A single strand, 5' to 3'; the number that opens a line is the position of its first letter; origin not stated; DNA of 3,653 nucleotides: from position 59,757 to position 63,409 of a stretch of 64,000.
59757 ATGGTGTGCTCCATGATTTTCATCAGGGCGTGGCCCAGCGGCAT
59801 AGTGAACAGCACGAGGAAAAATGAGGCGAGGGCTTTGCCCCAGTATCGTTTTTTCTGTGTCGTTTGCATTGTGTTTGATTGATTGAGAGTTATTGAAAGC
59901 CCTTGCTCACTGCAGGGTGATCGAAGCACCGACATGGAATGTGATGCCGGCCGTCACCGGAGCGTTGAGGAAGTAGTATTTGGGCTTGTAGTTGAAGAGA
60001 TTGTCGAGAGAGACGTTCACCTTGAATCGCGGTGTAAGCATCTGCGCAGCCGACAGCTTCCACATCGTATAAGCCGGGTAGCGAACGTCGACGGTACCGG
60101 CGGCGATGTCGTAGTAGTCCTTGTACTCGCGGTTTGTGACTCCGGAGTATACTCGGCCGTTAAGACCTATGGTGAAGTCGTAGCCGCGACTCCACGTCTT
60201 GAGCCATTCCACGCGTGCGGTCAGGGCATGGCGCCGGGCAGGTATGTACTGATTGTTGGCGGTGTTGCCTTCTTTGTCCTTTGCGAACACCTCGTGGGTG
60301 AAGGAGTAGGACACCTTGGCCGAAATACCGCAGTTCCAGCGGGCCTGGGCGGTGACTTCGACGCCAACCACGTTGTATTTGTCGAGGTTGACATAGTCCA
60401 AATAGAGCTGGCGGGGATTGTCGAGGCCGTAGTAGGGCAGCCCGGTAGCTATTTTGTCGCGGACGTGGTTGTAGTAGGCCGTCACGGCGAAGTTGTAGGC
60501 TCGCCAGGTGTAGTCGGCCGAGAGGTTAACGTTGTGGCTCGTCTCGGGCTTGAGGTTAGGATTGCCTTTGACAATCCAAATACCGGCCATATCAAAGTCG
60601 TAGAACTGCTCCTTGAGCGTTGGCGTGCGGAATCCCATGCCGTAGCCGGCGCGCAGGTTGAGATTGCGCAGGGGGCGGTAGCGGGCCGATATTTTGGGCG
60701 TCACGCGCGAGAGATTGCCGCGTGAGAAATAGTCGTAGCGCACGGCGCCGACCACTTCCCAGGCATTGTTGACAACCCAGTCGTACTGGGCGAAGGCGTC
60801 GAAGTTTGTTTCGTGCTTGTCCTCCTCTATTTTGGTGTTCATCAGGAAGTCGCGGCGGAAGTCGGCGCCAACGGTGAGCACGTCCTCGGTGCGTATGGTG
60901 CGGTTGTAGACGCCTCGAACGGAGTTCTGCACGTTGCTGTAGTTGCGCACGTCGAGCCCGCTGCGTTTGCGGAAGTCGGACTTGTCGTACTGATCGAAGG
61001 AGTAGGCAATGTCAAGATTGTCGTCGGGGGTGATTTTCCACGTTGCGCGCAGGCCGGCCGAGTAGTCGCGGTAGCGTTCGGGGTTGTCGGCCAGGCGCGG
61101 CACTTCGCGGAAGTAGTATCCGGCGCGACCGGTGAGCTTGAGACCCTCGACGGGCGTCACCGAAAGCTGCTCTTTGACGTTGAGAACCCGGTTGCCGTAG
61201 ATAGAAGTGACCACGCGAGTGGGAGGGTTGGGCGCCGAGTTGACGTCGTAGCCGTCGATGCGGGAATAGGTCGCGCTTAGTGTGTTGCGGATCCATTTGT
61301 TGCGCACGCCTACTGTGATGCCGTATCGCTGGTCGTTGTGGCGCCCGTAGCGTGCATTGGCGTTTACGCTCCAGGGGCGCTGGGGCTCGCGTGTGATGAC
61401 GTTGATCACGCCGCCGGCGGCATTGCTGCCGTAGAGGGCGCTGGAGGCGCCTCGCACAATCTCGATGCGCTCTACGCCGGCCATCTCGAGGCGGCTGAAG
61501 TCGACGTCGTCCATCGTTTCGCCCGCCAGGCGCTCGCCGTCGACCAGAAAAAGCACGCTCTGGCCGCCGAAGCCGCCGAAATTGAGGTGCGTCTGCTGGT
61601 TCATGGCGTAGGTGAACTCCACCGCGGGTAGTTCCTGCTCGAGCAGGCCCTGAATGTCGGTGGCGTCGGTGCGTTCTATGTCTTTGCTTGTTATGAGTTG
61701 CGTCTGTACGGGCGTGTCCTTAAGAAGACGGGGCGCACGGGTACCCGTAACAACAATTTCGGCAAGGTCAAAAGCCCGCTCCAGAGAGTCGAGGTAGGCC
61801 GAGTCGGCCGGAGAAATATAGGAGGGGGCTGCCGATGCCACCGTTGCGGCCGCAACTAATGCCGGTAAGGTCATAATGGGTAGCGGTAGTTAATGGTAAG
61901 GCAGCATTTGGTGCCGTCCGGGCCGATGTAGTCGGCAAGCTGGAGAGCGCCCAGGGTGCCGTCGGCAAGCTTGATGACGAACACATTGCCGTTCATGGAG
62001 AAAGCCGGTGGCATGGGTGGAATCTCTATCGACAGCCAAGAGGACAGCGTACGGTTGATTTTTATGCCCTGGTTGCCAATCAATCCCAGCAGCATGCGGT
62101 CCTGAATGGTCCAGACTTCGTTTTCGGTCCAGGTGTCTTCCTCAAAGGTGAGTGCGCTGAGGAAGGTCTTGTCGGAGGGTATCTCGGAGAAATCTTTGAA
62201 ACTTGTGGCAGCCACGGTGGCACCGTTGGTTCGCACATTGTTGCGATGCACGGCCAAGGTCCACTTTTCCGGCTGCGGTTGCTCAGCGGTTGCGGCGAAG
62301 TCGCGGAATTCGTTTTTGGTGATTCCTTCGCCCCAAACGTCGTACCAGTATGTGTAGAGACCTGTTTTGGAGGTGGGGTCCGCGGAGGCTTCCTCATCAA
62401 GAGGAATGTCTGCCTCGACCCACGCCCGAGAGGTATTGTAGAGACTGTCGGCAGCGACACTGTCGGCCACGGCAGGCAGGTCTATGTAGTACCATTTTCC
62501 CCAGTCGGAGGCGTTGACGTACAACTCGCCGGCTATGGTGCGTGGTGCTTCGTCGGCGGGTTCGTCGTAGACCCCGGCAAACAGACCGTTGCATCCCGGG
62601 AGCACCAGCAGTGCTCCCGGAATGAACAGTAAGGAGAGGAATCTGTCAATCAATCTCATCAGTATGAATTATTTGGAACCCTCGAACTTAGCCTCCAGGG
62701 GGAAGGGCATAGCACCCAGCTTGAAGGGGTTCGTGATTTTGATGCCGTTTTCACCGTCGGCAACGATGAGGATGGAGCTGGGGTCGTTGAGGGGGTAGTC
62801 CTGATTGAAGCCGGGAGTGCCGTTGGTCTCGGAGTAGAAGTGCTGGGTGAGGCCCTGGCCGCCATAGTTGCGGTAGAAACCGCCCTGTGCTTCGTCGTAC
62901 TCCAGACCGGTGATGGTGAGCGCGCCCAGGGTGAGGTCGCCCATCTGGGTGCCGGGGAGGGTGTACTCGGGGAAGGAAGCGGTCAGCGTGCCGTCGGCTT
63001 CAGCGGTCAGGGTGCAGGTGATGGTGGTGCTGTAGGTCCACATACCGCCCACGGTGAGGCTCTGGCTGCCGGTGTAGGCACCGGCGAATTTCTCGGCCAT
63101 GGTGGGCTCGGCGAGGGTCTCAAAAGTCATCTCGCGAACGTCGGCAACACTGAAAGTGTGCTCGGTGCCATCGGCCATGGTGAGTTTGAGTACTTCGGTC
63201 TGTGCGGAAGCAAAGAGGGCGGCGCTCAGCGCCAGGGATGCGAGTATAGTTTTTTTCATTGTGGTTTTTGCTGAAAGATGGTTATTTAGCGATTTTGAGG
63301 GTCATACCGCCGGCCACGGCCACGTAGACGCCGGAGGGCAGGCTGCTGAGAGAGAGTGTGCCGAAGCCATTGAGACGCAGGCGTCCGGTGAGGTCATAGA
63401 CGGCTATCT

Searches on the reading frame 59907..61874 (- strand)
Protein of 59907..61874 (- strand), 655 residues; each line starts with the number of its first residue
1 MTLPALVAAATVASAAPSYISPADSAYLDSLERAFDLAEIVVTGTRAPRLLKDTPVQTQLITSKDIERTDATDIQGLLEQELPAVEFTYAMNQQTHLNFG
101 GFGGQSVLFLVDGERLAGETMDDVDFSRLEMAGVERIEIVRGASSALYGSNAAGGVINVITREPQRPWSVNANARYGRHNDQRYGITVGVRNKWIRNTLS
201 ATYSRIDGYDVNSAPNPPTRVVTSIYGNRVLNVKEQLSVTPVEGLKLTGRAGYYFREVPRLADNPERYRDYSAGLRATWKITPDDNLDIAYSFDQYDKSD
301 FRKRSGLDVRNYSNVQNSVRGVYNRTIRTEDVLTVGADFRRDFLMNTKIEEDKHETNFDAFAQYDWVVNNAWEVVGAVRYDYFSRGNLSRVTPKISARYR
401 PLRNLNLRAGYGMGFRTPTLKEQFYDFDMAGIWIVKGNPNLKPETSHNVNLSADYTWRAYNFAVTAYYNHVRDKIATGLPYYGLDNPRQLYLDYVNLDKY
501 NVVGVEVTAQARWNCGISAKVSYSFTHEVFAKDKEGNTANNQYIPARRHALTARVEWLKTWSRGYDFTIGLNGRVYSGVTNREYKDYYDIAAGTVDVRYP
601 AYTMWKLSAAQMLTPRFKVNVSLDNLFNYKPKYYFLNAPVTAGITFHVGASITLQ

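Call 109: search_protein_families(library=pfam, proteins=[window:59907-61874:-], max_evalue=0.00001)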
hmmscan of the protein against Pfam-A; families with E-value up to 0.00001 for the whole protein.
window:59907-61874:- (655 aa): 3 families
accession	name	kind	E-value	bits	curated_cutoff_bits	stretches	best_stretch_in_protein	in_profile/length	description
PF00593.30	TonB_dep_Rec_b-barrel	-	7.9e-44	151.6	27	1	250-626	39-436/436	TonB dependent receptor-like, beta-barrel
PF07715.20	Plug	-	3.2e-23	82.7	23.9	1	52-156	3-107/107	TonB-dependent Receptor Plug Domain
PF14905.12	OMP_b-brl_3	-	5.4e-14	52.5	27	1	434-630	206-377/408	Outer membrane protein beta-barrel family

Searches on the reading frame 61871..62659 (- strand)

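Call 109: search_protein_families(library=pfam, proteins=[window:61871-62659:-], max_evalue=0.00001)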
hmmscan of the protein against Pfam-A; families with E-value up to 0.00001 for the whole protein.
window:61871-62659:- (262 aa): 1 family
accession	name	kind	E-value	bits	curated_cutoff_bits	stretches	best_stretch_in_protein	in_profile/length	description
PF14064.11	HmuY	-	1.2e-26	94.1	27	1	52-258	1-157/157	HmuY protein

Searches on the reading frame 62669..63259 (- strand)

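Call 109: search_protein_families(library=pfam, proteins=[window:62669-63259:-], max_evalue=0.00001)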
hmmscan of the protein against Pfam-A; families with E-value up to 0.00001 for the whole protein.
window:62669-63259:- (196 aa): 1 family
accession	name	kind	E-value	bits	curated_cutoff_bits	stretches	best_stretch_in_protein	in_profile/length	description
PF13944.12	Calycin_like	-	5.1e-09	36.9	30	1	59-194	2-123/124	Calycin-like beta-barrel domain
